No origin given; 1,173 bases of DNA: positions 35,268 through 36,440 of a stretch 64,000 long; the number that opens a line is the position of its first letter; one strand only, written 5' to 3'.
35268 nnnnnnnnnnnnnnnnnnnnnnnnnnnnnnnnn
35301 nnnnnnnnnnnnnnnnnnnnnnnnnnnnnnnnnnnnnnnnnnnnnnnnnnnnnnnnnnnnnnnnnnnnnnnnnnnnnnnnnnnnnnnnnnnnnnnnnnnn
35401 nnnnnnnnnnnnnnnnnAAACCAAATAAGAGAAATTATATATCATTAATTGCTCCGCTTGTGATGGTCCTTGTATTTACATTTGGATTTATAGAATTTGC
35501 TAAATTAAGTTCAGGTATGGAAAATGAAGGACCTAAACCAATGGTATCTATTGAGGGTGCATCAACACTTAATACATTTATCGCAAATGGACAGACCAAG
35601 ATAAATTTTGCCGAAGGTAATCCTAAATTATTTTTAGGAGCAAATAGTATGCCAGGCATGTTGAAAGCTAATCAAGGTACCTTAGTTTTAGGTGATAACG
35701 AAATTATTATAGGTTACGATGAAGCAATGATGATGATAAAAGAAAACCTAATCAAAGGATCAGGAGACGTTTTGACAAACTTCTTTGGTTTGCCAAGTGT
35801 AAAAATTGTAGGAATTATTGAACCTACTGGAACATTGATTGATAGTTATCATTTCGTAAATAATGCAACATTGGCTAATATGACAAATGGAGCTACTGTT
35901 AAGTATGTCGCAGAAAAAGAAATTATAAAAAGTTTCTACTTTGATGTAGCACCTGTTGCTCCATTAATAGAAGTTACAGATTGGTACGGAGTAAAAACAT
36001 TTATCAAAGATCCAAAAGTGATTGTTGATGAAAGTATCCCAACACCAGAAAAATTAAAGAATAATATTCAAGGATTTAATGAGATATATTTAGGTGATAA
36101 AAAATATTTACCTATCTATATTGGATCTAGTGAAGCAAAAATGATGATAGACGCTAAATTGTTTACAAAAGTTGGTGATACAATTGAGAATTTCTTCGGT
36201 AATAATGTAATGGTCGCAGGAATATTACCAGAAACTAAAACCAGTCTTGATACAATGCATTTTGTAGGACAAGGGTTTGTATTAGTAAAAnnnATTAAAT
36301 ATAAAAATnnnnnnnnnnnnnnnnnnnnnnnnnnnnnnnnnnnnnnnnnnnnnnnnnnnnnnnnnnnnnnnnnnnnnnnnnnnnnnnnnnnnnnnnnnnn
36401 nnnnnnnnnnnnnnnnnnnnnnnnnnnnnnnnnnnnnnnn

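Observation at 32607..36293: CopA-type Cu+ ATPase with extra C-terminal TM helix and a ~250-aa internally duplicated domain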

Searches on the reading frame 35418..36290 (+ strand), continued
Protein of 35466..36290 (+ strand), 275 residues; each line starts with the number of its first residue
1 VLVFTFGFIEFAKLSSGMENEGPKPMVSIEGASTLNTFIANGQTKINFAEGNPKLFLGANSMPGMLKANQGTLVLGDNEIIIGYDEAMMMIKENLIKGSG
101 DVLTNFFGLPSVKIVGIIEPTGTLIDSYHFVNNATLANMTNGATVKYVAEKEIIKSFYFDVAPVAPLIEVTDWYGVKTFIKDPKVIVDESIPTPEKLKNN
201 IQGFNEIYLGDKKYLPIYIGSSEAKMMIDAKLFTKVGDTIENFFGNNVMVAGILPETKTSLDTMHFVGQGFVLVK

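Call 73: find_encoding_contigs(protein=P0093, flank=5000, max_places=1)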
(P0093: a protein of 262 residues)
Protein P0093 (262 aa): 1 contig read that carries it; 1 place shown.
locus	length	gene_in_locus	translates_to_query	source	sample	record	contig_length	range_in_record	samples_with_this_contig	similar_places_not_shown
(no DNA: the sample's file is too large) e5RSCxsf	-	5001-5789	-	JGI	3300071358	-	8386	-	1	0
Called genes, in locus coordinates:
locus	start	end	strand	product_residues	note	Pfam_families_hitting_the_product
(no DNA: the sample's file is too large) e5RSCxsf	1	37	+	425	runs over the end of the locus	?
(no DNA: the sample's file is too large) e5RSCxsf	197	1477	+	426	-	-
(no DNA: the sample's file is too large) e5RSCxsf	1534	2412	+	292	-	PF00903:Glyoxalase (weak), PF06983:3-dmu-9_3-mt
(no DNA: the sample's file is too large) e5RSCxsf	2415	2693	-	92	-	PF14947:HTH_45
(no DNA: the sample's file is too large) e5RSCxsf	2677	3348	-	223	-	PF17159:MASE3 (faint)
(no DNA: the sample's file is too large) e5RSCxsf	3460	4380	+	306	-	PF00403:HMA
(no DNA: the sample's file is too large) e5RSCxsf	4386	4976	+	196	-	PF13473:Cupredoxin_1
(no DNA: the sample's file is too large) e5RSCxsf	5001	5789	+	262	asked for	-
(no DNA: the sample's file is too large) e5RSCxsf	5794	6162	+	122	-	PF13473:Cupredoxin_1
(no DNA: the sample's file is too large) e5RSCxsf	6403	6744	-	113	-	PF00072:Response_reg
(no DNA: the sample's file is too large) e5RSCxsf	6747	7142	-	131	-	?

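Call 74: find_encoding_contigs(protein=P0067, flank=5000, max_places=1)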
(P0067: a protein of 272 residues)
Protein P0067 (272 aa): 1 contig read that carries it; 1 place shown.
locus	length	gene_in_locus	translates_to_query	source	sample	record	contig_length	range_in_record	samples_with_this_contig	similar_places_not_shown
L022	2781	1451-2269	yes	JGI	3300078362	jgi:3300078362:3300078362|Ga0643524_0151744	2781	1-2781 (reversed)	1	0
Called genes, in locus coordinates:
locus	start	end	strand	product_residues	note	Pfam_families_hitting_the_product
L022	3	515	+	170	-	?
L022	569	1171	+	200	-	-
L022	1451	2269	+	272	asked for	-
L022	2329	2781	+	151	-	?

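Call 75: search_protein_families(library=pfam, proteins=[L022:3-515:+, L022:569-1171:+, L022:2329-2781:+, L007:3-407:+], max_evalue=0.01)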
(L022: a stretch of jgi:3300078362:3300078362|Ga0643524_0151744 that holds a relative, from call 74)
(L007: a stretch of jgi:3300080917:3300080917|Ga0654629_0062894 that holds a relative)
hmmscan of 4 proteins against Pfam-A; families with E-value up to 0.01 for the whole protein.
L022:3-515:+ (170 aa): 0 families

L022:569-1171:+ (200 aa): 1 family
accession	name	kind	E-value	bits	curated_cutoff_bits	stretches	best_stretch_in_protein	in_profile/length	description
PF13473.12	Cupredoxin_1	-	2.7e-05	24.6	27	1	68-155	13-100/104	Cupredoxin-like domain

L022:2329-2781:+ (151 aa): 1 family
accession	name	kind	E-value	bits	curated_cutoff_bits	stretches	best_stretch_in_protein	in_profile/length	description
PF00403.32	HMA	-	3.7e-16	59.7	24.8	1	6-66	2-62/62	Heavy-metal-associated domain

L007:3-407:+ (134 aa): 1 family
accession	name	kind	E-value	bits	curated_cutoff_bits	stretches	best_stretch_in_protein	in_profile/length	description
PF13473.12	Cupredoxin_1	-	9.9e-05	22.8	27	1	17-104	17-104/104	Cupredoxin-like domain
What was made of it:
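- One is followed by an HMA-starting ORF cut by the contig end (calls 74, 75).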

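Call 76: find_homologous_proteins(query=P0087, max_evalue=0.001)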
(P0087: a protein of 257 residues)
Query P0087 (257 aa): 6 proteins with E <= 0.001 among 868 candidates.
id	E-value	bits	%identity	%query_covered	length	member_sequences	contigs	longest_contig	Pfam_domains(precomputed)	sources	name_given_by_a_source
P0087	9.6e-165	565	100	100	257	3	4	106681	-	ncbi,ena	-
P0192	9.9e-115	401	71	100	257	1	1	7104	-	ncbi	ncbi:MAG: hypothetical protein V1909_04175 [Candidatus Micrarchaeota archaeon]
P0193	2.8e-56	209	45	96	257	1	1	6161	-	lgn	-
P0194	1.5e-43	168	38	100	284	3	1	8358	-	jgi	jgi:hypothetical protein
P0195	1.9e-36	144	42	93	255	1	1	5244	-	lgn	-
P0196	6.6e-28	116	35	89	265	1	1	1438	-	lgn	-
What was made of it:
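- Tried and rejected: With P0087 it returned 6 proteins (call 76).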

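Call 77: list_cluster_members(proteins=[P0078, P0080, P0081, P0083, P0085, P0090, P0091, P0092, P0095, P0096])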
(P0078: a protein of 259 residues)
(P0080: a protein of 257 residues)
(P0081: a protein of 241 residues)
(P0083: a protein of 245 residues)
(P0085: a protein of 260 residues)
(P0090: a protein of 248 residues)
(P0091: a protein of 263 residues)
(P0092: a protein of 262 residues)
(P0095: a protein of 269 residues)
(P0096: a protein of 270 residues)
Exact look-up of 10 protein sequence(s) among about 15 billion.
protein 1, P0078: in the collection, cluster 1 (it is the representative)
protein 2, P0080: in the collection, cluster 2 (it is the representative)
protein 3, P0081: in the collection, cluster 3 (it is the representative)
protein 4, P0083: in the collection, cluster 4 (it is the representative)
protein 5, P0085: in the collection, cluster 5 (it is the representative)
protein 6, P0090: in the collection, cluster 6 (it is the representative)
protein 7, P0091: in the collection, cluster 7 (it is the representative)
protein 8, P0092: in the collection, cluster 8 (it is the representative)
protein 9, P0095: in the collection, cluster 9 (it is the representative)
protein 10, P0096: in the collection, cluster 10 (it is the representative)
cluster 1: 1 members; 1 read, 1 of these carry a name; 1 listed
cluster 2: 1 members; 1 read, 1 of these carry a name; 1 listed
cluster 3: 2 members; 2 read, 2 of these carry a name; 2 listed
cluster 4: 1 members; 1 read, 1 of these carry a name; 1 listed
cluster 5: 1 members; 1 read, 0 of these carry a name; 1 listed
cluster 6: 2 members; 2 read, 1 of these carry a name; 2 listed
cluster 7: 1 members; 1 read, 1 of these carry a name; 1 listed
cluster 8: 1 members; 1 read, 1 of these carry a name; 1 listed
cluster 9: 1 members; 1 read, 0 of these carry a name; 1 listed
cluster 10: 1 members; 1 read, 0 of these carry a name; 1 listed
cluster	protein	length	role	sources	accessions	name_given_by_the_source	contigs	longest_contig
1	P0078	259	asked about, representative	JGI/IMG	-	hypothetical protein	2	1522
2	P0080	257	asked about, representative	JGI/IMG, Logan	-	hypothetical protein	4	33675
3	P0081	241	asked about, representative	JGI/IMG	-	hypothetical protein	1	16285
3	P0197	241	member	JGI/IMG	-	hypothetical protein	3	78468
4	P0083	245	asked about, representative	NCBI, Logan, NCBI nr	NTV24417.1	MAG: hypothetical protein HGA85_08705 [Nanoarchaeota archaeon] | hypothetical protein [Nanoarchaeota archaeon]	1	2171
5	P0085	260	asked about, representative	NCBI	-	-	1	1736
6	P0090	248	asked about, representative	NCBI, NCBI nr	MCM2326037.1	MAG: hypothetical protein NDI94_06240 [Candidatus Woesearchaeota archaeon] | hypothetical protein [Candidatus Woesearchaeota archaeon]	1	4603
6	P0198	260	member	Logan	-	-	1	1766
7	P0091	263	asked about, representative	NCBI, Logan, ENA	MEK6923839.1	MAG: hypothetical protein AABW54_01205 [Candidatus Micrarchaeota archaeon]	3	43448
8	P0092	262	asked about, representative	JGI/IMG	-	hypothetical protein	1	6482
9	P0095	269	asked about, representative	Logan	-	-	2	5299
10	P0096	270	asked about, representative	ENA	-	-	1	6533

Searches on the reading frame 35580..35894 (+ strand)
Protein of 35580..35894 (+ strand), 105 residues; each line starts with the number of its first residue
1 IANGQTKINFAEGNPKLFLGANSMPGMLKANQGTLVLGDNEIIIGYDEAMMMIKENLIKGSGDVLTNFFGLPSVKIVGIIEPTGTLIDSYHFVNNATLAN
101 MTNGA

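Call 51: predict_structure(alignment_id=A2)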
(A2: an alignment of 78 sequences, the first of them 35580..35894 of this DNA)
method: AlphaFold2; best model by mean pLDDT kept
length: 105 residues; sequences in the alignment: 78
mean_pLDDT: 92.9   pTM: 0.86
mean pLDDT of the five models: 92.9, 92.3, 92.1, 91.9, 91.8
residues with pLDDT >= 90: 86; 70-90: 15; 50-70: 3; < 50: 1
segments of 3 or more residues with pLDDT < 50: none
pLDDT, mean of each block of 10 residues (from residue 1): 78 88 94 97 98 97 96 98 96 96 74
secondary structure, 60 per line:
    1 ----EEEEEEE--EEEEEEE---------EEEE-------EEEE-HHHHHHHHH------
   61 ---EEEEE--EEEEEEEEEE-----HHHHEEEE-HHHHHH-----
elements in order: E5-11 E14-20 E30-33 E41-44 H46-54 E64-68 E71-80 H86-89 E90-93 H95-100
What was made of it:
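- On MacB/FtsX (type VII ABC) periplasmic core domain, Pfam MacB_PCD PF12704: The secondary-structure order of each repeat (call 51) fits a SABRE-like unit with no obvious split porter.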

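Call 53: fold_search(model_id=the predicted structure, library=pdb)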
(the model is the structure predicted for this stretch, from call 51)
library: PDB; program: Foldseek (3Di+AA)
matches with E <= 10: 178; with E <= 0.001: 0
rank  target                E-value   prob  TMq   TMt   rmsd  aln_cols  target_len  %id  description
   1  5gko_A                2.4e-03  1.00  0.59  0.12   5.1       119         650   16  Crystal structure of tripartite-type ABC transporter, MacB from Acinetobacter baumannii (released 2017-11-15)
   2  5lj8_A                2.8e-03  1.00  0.59  0.34   4.7       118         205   10  Structure of the E. coli MacB periplasmic domain (P21) (released 2017-11-15)
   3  5lj8_B                4.1e-03  1.00  0.49  0.30   5.7       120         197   11  Structure of the E. coli MacB periplasmic domain (P21) (released 2017-11-15)
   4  5lil_A                7.1e-03  1.00  0.58  0.13   5.2       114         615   12  Structure of Aggregatibacter actinomycetemcomitans MacB bound to ATPyS (P21) (released 2017-11-15)
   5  9xro_E                8.5e-03  1.00  0.54  0.18   5.3       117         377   17  LolCDE in complex with SMT-738_3 (released 2026-03-18)
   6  5udf_B                9.6e-03  1.00  0.55  0.33   6.4       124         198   22  Structure of the N-terminal domain of lipoprotein-releasing system transmembrane protein LolE from Acinetobacter bauma (released 2017-01-18)
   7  9ge6_A                1.1e-02  0.99  0.53  0.09   5.4       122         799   13  Structure of E. coli YbbAP (released 2025-05-28)
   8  5lil_B                1.4e-02  1.00  0.56  0.12   5.2       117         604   12  Structure of Aggregatibacter actinomycetemcomitans MacB bound to ATPyS (P21) (released 2017-11-15)
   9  3is6_B                1.5e-02  0.97  0.48  0.27   7.6       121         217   16  The Crystal Structure of a domain of a putative Permease protein from Porphyromonas gingivalis to 2A (released 2009-09-08)
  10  5nik_J                1.6e-02  0.99  0.57  0.12   5.7       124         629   10  Structure of the MacAB-TolC ABC-type tripartite multidrug efflux pump (released 2017-05-24)
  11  9ge7_A                1.7e-02  1.00  0.58  0.10   5.8       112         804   14  Structure of E. coli YbbAP with bound ATP analogue (released 2025-05-28)
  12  5lj7_B                1.8e-02  0.99  0.57  0.13   4.6       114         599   13  Structure of Aggregatibacter actinomycetemcomitans MacB bound to ATP (P21) (released 2017-11-15)
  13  5udf_A                1.8e-02  0.97  0.50  0.28   8.1       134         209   19  Structure of the N-terminal domain of lipoprotein-releasing system transmembrane protein LolE from Acinetobacter bauma (released 2017-01-18)
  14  7arh_E                2.4e-02  0.98  0.56  0.18   6.9       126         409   17  LolCDE in complex with lipoprotein (released 2021-04-07)
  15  3is6_A                2.4e-02  0.97  0.53  0.26   8.0       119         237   15  The Crystal Structure of a domain of a putative Permease protein from Porphyromonas gingivalis to 2A (released 2009-09-08)
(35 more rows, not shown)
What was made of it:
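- On MacB/FtsX (type VII ABC) periplasmic core domain, Pfam MacB_PCD PF12704: The repeat 1 model (pLDDT 92.9) has MacB, LolC/E, YbbP, HrtB and the permease domain 3is6 as its 38 best PDB matches, TMq 0.45-0.59 (call 53).
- Closest known: Periplasmic core domain. Same: Each repeat has the same fold as part of this domain (TMq 0.45-0.59, with the 38 best PDB hits all from this group; call 53).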

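Call 54: search_protein_families(library=pfam, alignment_id=A2, max_evalue=10)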
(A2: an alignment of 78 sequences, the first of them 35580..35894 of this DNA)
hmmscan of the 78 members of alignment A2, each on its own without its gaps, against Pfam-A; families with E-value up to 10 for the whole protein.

A. member 1, window:35580-35894:+ (105 aa): 0 families

B. families by the number of members that match (of 78 scanned): 22 families
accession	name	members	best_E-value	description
PF21309.3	C5_CUB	2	0.037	Complement component 5, CUB domain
PF12704.14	MacB_PCD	1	0.0091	MacB-like periplasmic core domain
PF17418.7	SdpA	1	0.024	Sporulation delaying protein SdpA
PF23393.2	Beta-prop_WDR90_POC16_2nd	1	0.029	WDR90/POC16, second beta-propeller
PF16723.11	DUF5065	1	0.048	Domain of unknown function (DUF5065)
PF18915.5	DUF5667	1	0.056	Domain of unknown function (DUF5667)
PF03767.20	Acid_phosphat_B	1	0.059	HAD superfamily, subfamily IIIB (Acid phosphatase)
PF22515.2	DUF6996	1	0.087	Domain of unknown function (DUF6996)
PF01855.24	POR_N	1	0.099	Pyruvate flavodoxin/ferredoxin oxidoreductase, thiamine diP-bdg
PF12228.14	DUF3604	1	0.11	Protein of unknown function (DUF3604)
PF12330.14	Haspin_kinase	1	0.13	Haspin like kinase domain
PF11103.14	DUF2887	1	0.17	Protein of unknown function (DUF2887)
PF14442.11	Bd3614_N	1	0.19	Bd3614-like deaminase N-terminal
PF14191.11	YodL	1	0.2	YodL-like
PF19296.4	RelA_AH_RIS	1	0.23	RelA/SpoT, AH and RIS domains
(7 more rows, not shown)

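Call 55: find_homologous_proteins(query=A2, max_evalue=0.1)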
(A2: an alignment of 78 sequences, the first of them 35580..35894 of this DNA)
Query A2 (78 sequences) (105 aa, profile of the alignment): 9 proteins with E <= 0.1 among 1236 candidates.
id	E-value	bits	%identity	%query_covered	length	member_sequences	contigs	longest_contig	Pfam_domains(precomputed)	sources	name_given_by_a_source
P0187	3.6e-42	161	53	50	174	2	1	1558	-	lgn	-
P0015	3.9e-39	151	69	61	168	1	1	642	-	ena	-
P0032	4.7e-37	144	63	59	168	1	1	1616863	-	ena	-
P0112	3.8e-32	128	62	97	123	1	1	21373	-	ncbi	-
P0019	5.5e-31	125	75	52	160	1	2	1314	-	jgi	-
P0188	6.0e-24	102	42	61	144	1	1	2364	-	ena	-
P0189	1.5e-22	97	24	65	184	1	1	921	-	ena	-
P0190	2.0e-22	97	37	50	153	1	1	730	-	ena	-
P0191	1.9e-18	84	63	51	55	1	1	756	-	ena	-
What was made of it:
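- Tried and rejected: find_homologous_proteins with the 78-sequence repeat profile returned only 9 short fragments (call 55).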

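Call 56: search_solved_structures(query=A2, max_evalue=10, show_alignments=3)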
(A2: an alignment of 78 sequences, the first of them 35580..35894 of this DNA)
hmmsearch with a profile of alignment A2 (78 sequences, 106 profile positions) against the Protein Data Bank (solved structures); distinct sequences matched with E-value up to 10: 2.
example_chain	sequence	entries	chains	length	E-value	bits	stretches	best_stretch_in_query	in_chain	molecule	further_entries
9o9x_C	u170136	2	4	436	0.012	18.9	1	12-73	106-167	ABC transporter permease YtrF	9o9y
3kbg_A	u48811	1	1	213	0.11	15.9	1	3-82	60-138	30S ribosomal protein S4e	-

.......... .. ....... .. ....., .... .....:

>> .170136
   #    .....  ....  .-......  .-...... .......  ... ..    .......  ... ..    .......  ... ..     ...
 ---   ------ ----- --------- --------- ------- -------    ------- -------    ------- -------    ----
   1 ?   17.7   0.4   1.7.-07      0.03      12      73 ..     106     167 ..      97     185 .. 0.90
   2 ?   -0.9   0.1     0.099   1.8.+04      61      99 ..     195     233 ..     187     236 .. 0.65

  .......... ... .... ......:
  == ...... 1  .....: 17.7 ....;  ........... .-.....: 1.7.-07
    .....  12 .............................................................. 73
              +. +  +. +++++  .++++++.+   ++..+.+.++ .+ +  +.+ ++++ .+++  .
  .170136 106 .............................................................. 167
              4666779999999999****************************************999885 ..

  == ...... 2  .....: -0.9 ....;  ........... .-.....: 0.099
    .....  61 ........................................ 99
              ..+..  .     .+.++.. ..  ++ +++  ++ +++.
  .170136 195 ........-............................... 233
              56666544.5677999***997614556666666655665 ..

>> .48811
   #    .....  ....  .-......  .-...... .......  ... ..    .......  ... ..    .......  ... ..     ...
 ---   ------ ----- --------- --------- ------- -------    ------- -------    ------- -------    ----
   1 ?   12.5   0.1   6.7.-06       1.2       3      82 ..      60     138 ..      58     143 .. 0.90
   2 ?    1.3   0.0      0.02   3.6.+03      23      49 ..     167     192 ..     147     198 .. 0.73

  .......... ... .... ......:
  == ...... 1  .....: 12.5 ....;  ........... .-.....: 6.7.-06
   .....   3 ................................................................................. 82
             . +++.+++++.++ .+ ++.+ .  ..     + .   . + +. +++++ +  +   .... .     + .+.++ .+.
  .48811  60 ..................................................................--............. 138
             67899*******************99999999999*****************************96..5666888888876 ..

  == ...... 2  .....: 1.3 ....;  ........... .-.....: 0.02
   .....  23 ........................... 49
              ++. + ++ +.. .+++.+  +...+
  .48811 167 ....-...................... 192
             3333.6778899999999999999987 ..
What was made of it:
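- Sequence echo of the fold: the best PDB sequence hit of the repeat profile is the ABC permease YtrF, E 0.012 (call 56). In the YtrF alignment the Glu and Met positions are Phe and Leu, so they are specific to this family (call 56). The invariant Met sits where MacB-type domains have a core Leu (call 56), so it may be structural.
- Tried and rejected: With the repeat profile A2 it gave YtrF at a marginal E of 0.012 (call 56).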
